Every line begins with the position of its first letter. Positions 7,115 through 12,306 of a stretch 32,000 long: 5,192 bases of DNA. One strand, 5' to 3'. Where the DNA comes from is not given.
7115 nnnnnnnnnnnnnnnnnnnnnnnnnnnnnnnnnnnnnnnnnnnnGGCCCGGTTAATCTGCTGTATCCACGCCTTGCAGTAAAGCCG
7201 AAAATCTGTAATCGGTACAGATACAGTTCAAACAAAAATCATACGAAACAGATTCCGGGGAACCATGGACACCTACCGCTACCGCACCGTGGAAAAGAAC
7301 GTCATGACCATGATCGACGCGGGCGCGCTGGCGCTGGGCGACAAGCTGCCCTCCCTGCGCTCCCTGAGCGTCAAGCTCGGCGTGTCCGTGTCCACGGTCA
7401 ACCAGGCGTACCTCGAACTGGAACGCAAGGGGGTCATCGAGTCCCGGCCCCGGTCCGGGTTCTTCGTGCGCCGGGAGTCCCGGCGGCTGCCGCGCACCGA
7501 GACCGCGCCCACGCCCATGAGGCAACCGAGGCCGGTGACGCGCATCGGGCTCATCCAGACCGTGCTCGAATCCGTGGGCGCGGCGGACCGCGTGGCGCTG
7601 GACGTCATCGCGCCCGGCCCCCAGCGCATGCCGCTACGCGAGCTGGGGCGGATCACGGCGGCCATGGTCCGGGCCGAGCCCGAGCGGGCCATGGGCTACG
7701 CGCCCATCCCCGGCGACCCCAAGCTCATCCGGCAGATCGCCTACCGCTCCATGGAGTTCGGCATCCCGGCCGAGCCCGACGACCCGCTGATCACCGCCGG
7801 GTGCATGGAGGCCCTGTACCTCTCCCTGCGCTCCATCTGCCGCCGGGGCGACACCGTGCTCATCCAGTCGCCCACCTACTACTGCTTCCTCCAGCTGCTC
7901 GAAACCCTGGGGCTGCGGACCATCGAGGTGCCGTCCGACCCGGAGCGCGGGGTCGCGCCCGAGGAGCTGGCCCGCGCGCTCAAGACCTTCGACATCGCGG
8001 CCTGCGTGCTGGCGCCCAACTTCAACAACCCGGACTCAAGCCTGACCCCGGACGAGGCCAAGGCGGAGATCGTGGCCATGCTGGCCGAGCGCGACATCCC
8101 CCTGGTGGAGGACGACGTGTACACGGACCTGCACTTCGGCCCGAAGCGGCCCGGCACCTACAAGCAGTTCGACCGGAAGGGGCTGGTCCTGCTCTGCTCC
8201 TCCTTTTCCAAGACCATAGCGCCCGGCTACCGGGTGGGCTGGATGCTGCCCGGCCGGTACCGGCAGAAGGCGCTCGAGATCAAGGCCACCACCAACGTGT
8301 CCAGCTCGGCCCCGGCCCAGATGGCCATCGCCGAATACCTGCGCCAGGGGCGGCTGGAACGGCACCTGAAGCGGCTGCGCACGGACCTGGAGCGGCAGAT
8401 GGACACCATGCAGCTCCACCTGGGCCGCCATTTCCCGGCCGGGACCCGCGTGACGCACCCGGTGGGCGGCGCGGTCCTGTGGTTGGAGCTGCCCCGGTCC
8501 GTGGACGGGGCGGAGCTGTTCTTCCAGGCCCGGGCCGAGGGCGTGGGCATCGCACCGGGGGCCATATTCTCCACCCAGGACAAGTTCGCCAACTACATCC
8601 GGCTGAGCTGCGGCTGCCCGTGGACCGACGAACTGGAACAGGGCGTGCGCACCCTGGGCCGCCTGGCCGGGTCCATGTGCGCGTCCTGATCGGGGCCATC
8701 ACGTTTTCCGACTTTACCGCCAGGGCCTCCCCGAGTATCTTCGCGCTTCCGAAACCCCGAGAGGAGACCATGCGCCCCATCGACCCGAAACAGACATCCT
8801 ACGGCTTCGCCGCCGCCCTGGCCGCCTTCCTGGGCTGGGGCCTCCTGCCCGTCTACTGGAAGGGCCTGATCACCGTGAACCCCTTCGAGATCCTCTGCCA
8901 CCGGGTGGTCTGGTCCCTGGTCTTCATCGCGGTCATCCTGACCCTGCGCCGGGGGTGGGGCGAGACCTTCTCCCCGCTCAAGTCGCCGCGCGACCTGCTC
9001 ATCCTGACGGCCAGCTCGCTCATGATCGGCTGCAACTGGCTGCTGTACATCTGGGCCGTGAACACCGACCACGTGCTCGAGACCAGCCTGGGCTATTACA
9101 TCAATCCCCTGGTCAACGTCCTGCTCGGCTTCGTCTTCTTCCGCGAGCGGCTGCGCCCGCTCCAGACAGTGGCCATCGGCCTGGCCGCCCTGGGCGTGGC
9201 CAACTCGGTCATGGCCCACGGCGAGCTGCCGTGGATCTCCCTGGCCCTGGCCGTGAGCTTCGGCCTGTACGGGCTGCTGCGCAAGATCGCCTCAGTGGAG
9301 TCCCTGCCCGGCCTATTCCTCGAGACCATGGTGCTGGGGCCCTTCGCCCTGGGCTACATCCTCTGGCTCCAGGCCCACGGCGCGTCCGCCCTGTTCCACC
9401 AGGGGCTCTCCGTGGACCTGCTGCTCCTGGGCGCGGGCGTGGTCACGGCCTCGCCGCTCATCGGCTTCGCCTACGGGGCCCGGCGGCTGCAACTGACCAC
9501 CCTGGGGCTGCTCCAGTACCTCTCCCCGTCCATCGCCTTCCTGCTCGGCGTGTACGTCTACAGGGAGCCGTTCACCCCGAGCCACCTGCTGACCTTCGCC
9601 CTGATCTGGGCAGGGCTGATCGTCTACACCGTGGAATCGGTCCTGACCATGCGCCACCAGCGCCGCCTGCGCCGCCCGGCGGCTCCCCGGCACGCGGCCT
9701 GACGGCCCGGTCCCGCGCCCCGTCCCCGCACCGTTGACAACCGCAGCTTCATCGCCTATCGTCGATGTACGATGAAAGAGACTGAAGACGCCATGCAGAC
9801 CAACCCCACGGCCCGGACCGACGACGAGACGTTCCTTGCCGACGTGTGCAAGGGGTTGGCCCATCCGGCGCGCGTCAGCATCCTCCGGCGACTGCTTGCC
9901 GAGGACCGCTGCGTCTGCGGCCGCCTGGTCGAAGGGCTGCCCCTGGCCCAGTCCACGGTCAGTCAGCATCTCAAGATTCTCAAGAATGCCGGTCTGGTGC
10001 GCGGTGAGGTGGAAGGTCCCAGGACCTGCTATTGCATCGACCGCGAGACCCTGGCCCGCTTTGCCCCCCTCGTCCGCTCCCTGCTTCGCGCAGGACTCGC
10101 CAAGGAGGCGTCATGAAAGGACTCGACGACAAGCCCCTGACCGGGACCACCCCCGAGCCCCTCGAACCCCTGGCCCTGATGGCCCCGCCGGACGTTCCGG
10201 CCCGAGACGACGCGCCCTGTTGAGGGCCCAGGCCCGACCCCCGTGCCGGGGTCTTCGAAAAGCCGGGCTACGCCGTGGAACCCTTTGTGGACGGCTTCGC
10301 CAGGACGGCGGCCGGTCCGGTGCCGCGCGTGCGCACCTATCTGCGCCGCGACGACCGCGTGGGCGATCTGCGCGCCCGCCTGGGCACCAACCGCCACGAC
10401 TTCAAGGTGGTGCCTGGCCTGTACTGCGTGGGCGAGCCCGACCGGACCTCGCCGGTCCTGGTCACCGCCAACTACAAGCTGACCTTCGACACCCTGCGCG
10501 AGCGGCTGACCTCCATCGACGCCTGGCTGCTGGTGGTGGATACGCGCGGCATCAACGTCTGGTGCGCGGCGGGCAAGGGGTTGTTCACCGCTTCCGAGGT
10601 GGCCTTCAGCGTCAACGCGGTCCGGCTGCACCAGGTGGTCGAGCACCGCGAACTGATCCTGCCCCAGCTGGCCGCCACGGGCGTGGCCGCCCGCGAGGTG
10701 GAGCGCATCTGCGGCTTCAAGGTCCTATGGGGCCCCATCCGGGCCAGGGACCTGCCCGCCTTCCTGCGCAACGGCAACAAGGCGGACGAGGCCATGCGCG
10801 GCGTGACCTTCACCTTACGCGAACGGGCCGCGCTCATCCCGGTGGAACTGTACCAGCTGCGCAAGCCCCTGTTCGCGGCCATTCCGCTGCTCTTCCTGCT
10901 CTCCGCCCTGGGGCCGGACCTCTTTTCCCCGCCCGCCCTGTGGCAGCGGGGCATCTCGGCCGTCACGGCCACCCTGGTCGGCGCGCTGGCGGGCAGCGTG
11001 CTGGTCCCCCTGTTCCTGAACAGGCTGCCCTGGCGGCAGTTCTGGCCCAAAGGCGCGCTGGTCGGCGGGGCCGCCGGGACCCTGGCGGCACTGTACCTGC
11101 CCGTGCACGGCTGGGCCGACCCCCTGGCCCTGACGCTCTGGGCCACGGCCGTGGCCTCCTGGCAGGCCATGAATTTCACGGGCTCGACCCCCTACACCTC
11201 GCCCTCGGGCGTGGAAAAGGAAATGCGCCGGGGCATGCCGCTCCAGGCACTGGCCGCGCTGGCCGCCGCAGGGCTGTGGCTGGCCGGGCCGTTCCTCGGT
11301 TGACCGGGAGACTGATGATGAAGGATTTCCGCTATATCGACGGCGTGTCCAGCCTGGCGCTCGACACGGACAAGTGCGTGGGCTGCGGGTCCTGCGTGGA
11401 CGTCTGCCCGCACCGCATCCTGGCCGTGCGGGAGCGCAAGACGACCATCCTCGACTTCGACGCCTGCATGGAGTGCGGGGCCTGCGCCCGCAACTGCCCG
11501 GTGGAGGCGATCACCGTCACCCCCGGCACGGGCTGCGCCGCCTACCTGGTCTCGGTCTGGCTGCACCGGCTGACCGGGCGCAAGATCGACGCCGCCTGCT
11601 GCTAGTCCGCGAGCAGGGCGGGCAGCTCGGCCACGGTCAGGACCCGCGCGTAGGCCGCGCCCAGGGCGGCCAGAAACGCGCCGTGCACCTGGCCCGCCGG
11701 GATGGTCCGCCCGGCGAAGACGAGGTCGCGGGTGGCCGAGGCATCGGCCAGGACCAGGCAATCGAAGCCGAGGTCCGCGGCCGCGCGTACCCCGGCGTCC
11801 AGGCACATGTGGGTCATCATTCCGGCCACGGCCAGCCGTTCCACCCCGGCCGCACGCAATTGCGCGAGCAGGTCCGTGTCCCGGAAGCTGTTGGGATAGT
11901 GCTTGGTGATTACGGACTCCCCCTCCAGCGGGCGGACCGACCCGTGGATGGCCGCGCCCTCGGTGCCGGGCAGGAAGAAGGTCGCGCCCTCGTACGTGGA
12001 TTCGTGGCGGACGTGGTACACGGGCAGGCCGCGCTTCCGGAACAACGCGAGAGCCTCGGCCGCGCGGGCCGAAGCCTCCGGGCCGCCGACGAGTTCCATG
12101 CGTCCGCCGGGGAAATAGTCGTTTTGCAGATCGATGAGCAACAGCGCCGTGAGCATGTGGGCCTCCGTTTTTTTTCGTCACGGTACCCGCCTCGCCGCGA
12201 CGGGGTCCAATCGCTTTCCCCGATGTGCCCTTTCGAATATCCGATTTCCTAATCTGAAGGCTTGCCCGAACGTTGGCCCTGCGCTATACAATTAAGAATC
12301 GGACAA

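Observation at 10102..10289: In-frame TGA between a strongly SD-led ATG and hgcA: possible selenocysteine-containing N-terminal extension of HgcA, or a coupled leader peptide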

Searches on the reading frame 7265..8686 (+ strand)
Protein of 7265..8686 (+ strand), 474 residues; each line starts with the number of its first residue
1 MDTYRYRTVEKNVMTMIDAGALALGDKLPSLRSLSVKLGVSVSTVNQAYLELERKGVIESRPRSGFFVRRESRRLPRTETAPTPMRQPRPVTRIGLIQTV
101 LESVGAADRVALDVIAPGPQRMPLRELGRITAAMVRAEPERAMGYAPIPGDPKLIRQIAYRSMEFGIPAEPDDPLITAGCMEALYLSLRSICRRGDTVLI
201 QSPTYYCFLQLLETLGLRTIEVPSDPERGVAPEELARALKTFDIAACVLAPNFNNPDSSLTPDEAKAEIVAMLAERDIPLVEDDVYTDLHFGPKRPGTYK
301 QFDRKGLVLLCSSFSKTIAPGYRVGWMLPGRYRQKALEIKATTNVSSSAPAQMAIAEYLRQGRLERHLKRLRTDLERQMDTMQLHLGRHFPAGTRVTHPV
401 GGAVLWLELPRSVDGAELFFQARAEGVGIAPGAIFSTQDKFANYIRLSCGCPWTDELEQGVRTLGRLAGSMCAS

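Call 37: search_protein_families(library=pfam, proteins=[window:7265-8686:+], max_evalue=0.00001)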
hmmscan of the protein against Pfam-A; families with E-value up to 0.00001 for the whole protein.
window:7265-8686:+ (474 aa): 2 families
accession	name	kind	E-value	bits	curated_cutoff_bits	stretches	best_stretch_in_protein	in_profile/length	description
PF00155.27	Aminotran_1_2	-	2.3e-27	96.6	19.7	1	136-459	28-356/361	Aminotransferase class I and II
PF00392.27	GntR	-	1.3e-16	60.5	27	1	6-68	2-64/64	Bacterial regulatory proteins, gntR family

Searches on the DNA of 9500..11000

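Call 5: search_rna_families(source=window, start=9500, end=11000, threshold=evalue, max_evalue=10)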
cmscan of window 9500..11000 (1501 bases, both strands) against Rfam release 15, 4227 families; matches with E-value up to 10: 3.
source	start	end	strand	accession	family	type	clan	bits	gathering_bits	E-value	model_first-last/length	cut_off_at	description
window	9600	9675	+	RF01782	ASpks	Gene; antisense;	-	16.2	52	5.8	1-75/75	no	ASpks TB sRNA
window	9821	9884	-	RF01752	psaA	Cis-reg;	-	15.2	50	0.89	1-197/197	no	psaA RNA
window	10192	10256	-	RF02133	HOXB13-AS1_2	Gene; lncRNA;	-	11.9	40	9.7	1-81/81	no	HOXB13 antisense RNA 1 conserved region 2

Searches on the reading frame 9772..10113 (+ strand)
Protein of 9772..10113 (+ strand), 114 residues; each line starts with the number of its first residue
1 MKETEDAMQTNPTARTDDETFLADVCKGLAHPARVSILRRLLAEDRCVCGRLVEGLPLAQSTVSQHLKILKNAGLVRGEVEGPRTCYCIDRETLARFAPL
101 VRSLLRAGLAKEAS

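Call 12: search_protein_families(library=ncbifam, proteins=[window:9772-10113:+], max_evalue=0.01)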
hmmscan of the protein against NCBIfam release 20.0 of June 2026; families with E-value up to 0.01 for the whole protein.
window:9772-10113:+ (114 aa): 10 families
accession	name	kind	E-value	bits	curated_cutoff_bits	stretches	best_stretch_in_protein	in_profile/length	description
NF033788.1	HTH_metalloreg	subfamily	9.7e-21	73.4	55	1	23-96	2-75/77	metalloregulator ArsR/SmtB family transcription factor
NF047906.1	CdPbTransRegCmtR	equivalog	6.5e-11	42.1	150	1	19-97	8-85/104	Cd(II)/Pb(II)-sensing metalloregulatory transcriptional regulator CmtR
NF041413.1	ArsR_Rv2640c_fam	equivalog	6.6e-11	42.6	155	1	22-96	32-108/118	Rv2640c family ArsR-like transcriptional regulator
NF033789.1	repress_SdpR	subfamily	7.8e-11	41.7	100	1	26-92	2-67/79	autorepressor SdpR family transcription factor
NF045707.1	Dbac_1936_reg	equivalog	3.1e-09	36.8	115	1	21-90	6-74/99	ArsR/SmtB-type metalloregulator TsoR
NF040642.1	sulf_sens_BigR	equivalog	6.4e-08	32.6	155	1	22-96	10-83/95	sulfite-sensing transcriptional repressor BigR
NF052532.1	TransRegPagRBaca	equivalog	1.3e-05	25.2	170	1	24-89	19-83/99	transcriptional repressor PagR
NF053755.1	MsvR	equivalog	1.7e-05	24.7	220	1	30-80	11-60/236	transcriptional factor MsvR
NF053602.1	Phr_regulator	exception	0.0016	18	320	1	42-84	21-68/191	heat shock transcription regulator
NF007528.0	PRK10141.1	subfamily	0.0024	17.7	97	1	26-87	10-71/117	metalloregulator ArsR/SmtB family transcription factor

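Call 29: list_cluster_members(proteins=[window:10287-11300:+, window:10275-11300:+, window:10113-10220:+, window:9772-10113:+, window:11315-11602:+])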
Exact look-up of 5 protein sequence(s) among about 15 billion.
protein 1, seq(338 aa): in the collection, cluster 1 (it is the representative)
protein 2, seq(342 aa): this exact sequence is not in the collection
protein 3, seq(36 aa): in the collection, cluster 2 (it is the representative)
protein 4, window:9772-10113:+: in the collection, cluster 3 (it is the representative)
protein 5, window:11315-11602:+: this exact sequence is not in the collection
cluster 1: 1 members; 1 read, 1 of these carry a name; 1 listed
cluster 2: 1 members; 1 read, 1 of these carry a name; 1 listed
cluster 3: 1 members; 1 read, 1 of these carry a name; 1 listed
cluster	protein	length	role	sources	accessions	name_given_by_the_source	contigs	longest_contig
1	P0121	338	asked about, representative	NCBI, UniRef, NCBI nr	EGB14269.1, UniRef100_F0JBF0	CO dehydrogenase/acetyl-CoA synthase delta subunit, TIM barrel [Pseudodesulfovibrio ... | CO dehydrogenase/acetyl-CoA synthase delta subunit, TIM barrel n=1 ...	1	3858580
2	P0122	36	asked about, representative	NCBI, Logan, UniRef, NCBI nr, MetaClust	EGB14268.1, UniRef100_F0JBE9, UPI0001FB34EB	hypothetical protein DND132_1055 [Pseudodesulfovibrio mercurii] | Uncharacterized protein n=2 Tax=Pseudodesulfovibrio mercurii TaxID=641491 ... | status=active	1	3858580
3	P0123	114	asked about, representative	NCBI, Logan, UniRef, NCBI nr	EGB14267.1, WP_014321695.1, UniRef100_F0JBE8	regulatory protein ArsR [Pseudodesulfovibrio mercurii] | Regulatory protein ArsR n=1 Tax=Pseudodesulfovibrio mercurii TaxID=641491 ... | metalloregulator ArsR/SmtB family transcription factor [Pseudodesulfovibrio mercurii]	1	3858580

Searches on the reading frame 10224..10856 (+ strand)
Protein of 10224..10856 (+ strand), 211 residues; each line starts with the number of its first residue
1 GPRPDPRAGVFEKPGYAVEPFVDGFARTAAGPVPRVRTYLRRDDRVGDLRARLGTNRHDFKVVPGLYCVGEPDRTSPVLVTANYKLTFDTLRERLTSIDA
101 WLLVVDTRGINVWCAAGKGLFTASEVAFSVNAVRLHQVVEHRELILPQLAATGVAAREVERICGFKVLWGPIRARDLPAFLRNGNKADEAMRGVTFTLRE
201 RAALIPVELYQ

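Call 56: predict_structure(alignment_id=A4)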
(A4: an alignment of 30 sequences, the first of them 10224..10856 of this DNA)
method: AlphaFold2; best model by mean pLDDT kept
length: 211 residues; sequences in the alignment: 30
mean_pLDDT: 79.4   pTM: 0.78
mean pLDDT of the five models: 79.4, 78.2, 77.5, 76.9, 75.8
residues with pLDDT >= 90: 89; 70-90: 60; 50-70: 39; < 50: 23
segments of 3 or more residues with pLDDT < 50: 1-4, 111-118, 202-211
pLDDT, mean of each block of 10 residues (from residue 1): 51 65 95 95 86 71 92 96 86 93 79 47 89 97 80 82 90 85 88 63 41 34
secondary structure, 60 per line:
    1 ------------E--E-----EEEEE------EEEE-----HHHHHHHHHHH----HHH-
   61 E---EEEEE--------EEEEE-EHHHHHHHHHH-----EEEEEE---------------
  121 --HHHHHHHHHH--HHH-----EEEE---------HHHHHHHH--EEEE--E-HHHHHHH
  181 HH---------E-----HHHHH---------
elements in order: E22-26 E33-36 H42-52 E65-69 E78-82 H85-94 E100-105 H123-132 E143-146 H156-163 E166-169 H174-182 H198-202

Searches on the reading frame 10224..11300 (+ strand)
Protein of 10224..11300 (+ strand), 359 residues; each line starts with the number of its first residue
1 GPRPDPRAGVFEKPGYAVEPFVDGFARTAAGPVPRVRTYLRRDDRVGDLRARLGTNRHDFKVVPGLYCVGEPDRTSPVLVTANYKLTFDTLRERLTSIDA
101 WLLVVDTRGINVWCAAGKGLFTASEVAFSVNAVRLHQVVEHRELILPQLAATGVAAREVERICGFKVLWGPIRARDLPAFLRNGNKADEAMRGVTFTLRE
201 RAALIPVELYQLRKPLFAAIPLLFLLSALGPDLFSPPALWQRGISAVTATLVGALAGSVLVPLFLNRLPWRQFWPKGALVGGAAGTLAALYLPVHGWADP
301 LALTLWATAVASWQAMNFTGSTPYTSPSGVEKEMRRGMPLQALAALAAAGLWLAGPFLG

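Call 16: find_related_loci(query=A1, collection=genome_contigs, flank=3000)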
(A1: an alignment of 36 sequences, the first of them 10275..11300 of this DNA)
Query A1 (342 aa) in genome_contigs; peptide patterns used: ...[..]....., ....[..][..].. (x = any residue, [..] = any of these).
600 stretches matched a pattern (row limit reached: there are more); 594 encode a relative of the query (tblastn E <= 1e-3); the best 80 are kept; 80 distinct loci.
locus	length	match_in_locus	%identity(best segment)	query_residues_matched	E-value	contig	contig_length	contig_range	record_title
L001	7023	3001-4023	67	1-341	4e-148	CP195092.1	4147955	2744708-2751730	Desulfovibrio caledoniensis strain lm2024 chromosome, complete genome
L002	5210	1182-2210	62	1-342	1e-131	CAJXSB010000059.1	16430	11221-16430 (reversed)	MAG TPA_asm: uncultured Desulfococcus sp. isolate SRR6201696_bin.2_MetaBAT_v2.12.1_MAG genome assembly, contig: NODE_492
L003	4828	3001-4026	55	1-341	5e-120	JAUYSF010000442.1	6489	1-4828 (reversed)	MAG: Desulfoprunum sp. isolate C5_metabat.bin.56 C5_k141_224865, whole genome shotgun sequence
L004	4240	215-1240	56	1-341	5e-118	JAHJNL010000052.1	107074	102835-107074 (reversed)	MAG: Proteobacteria bacterium isolate Old_saline_glass_biofilm.mb.15 Old_saline_glass_b.mb.15_k141_25029, whole genome s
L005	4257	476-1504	54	1-342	9e-116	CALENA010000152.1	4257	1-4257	MAG TPA_asm: uncultured Desulfobulbaceae bacterium isolate ERR2206774_bin.160_CONCOCT_v1.1_MAG genome assembly, contig:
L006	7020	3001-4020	54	4-342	5e-114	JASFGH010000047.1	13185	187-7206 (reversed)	MAG: Desulfobacterales bacterium isolate D0606U02metaG_Bin_318 D0606U02metaG_FD_scaffold_432_c1, whole genome shotgun se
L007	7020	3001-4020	58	3-341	2e-113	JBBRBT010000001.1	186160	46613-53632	MAG: Desulfobulbales bacterium isolate Co_metawrap_2357 Cmw_2357_k141_3210007_length_186160_cov_12.9997, whole genome sh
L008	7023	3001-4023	53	1-341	9e-114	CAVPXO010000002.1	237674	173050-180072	MAG: uncultured delta proteobacterium isolate MFD01721.bin.1.130 genome assembly, contig: contig_14704, whole genome sho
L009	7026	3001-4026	54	1-341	1e-112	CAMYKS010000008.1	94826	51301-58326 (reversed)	MAG: uncultured Desulfobulbaceae bacterium isolate FCS_M_Desulfobacterota_11 genome assembly, contig: scaffold_189, whol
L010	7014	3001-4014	56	3-340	5e-113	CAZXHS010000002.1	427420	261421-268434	MAG TPA_asm: uncultured Desulfobulbus sp. isolate SRP220891_co1_493 genome assembly, contig: NODE_10_length_427420_cov_1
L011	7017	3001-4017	57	3-341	7e-112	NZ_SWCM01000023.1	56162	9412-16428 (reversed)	Desulfopila sp. IMCC35006 NODE_23_length_56162_cov_106.574409, whole genome shotgun sequence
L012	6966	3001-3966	57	4-324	3e-111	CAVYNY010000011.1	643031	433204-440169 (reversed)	MAG: uncultured delta proteobacterium isolate MFD05684.bin.2.75 genome assembly, contig: contig_30838, whole genome shot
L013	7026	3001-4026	54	1-342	6e-111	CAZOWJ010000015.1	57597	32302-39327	MAG TPA_asm: uncultured Desulfocapsaceae bacterium isolate SRP155585_co2_237 genome assembly, contig: NODE_104_length_57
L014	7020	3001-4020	56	3-341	7e-111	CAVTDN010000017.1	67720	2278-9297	MAG: uncultured delta proteobacterium isolate MFD00905.bin.2.105 genome assembly, contig: contig_67561, whole genome sho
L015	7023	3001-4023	55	1-340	5e-110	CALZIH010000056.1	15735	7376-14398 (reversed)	MAG: uncultured Desulfobulbaceae bacterium isolate FO_M_Desulfobacterota_14.1 genome assembly, contig: scaffold_4347, wh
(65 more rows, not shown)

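Call 54: search_solved_structures(query=window:10224-11300:+, max_evalue=0.001)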
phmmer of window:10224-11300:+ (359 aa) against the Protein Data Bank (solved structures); distinct sequences matched with E-value up to 0.001: 4.
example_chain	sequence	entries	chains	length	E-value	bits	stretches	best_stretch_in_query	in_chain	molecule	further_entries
4djd_C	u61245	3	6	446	4.2e-11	46.1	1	63-183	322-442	Corrinoid/iron-sulfur protein large subunit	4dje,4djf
2h9a_A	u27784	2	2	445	2.3e-09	40.4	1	59-182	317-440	Carbon monoxide dehydrogenase corrinoid/iron-sulfur protein, gamma subunit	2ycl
4c1n_A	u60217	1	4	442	2.6e-09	40.2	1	59-182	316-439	CARBON MONOXIDE DEHYDROGENASE CORRINOID/IRON-SULFUR PROTEIN, GAMMA SUBUNIT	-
9fzy_F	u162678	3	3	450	4.7e-06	29.5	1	62-161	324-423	Corrinoid iron-sulfur protein large subunit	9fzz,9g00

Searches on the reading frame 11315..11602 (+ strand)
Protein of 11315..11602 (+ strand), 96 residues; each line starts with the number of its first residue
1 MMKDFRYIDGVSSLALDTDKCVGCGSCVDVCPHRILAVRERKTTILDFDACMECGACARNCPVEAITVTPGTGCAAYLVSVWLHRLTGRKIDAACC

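Call 12: search_protein_families(library=ncbifam, proteins=[window:11315-11602:+], max_evalue=0.01)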
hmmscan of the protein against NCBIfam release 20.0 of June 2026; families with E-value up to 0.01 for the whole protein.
window:11315-11602:+ (96 aa): 110 families (the best 25 are shown)
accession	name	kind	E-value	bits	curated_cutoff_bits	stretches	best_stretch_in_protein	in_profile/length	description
NF040864.1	HgcB_ferredoxin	equivalog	8.7e-36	121.7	99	1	6-96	1-93/93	mercury methylation ferredoxin HgcB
NF058577.1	FdxA_fam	equivalog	3.3e-18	65.6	65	3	18-65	6-52/52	4Fe-4S ferredoxin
NF043039.1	HgcAB_like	equivalog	2.5e-14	53.7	285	1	12-66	293-349/350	HgcAB-like fusion protein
TIGR02179.1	PorD_KorD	subfamily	1.5e-13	50.7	60.05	1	16-69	22-75/78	2-oxoacid:acceptor oxidoreductase, delta subunit, pyruvate/2-ketoisovalerate family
NF040684.1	PorD_Arch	equivalog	7.1e-13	48.5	120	1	16-69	29-82/85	pyruvate synthase subunit PorD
NF038196.1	ferrodoxin_EFR1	subfamily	2.2e-11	44.3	75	1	18-69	183-232/242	EFR1 family ferrodoxin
NF042909.1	FMH_DH_FwdF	exception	2.4e-11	43.3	375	1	13-69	251-314/336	tungsten-dependent formylmethanofuran dehydrogenase subunit FwdF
NF007202.0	PRK09623.1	equivalog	6.6e-11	42.5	166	1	16-68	48-100/105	3-methyl-2-oxobutanoate dehydrogenase subunit delta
NF045874.1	Vhu_polyferre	exception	7.3e-11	41.4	600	1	18-68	127-176/381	F420-non-reducing hydrogenase associated-polyferredoxin VhuB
NF040770.1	hetero_SS_HdrA2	exception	9.2e-11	40.6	1100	1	15-69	573-626/777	CoB-CoM heterodisulfide reductase HdrA2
NF007203.0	PRK09624.1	equivalog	1.1e-10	41.6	171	1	16-68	48-100/105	pyuvate ferredoxin oxidoreductase subunit delta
TIGR02700.1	flavo_MJ0208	hypoth_equivalog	2e-10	40.4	251.35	1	14-67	143-195/234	dihydromethanopterin reductase (acceptor)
TIGR02912.1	sulfite_red_C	equivalog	2.7e-10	39.7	324.1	1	2-68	153-220/314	sulfite reductase subunit C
NF006221.0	PRK08348.1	subfamily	1.9e-09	37.3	124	1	14-70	39-96/136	NADH-plastoquinone oxidoreductase subunit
NF045490.1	FdxA_Protbact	equivalog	5.7e-09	36.2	135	2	18-68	6-57/104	ferredoxin FdxA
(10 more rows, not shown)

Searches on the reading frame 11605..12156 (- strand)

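Call 37: search_protein_families(library=pfam, proteins=[window:11605-12156:-], max_evalue=0.00001)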
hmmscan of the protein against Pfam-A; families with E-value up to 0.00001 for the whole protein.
window:11605-12156:- (184 aa): 1 family
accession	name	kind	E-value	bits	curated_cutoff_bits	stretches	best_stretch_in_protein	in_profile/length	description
PF00857.26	Isochorismatase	-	3.6e-35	122.1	27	1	3-144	1-152/175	Isochorismatase domain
